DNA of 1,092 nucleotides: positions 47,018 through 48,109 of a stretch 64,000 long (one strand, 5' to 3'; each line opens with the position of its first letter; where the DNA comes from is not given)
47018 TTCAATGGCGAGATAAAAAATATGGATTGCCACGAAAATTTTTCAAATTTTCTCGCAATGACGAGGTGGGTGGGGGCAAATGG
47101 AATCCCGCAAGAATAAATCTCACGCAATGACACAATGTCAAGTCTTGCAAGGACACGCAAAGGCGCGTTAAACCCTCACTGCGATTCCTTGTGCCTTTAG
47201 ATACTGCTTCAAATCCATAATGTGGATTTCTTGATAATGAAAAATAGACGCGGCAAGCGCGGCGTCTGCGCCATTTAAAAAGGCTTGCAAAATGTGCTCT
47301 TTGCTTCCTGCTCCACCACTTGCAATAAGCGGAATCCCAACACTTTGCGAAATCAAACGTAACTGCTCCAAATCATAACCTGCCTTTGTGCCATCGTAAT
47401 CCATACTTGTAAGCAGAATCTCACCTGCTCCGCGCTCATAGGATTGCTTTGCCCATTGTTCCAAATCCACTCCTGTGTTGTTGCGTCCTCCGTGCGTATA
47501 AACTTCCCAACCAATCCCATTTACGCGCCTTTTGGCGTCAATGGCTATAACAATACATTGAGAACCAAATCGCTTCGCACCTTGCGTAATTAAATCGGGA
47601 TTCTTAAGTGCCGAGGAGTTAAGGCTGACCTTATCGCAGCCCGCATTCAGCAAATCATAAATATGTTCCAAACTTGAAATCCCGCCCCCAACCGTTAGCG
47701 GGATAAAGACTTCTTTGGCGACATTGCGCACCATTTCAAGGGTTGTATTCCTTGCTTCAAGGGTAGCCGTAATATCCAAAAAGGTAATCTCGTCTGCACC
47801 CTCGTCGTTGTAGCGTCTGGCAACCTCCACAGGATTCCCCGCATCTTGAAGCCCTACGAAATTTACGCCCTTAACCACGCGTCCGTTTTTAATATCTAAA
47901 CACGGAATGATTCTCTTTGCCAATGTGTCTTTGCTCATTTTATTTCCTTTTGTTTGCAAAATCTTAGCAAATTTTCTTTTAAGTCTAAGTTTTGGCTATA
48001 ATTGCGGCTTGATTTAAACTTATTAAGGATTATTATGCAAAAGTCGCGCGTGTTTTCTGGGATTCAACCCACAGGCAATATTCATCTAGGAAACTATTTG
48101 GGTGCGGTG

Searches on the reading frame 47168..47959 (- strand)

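Call 31: search_protein_families(library=pfam, proteins=[window:47168-47959:-])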
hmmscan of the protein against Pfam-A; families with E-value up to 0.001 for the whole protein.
window:47168-47959:- (263 aa): 8 families
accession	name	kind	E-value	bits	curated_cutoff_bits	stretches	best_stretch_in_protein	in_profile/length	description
PF00977.27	His_biosynth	-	2e-85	286.3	23.6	1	16-245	1-227/228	Histidine biosynthesis protein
PF05690.20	ThiG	-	3.5e-06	27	23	0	46-123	136-213/247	Thiazole biosynthesis protein ThiG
PF02581.23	TMP-TENI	-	9.4e-06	25.6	27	0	47-115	108-178/180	Thiamine monophosphate synthase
PF01207.24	Dus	-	2.7e-05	23.9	20.4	1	42-129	139-228/311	Dihydrouridine synthase (Dus)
PF01180.27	DHO_dh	-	6.5e-05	22.7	27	0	70-118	223-273/291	Dihydroorotate dehydrogenase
PF03060.21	NMO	-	0.00016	21.6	28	0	200-240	185-225/331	Nitronate monooxygenase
PF04309.18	G3P_antiterm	-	0.00053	19.9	27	0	75-117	129-171/173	Glycerol-3-phosphate responsive antiterminator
PF00478.31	IMPDH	-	0.00063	19.3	25.6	0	204-240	203-239/345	IMP dehydrogenase / GMP reductase domain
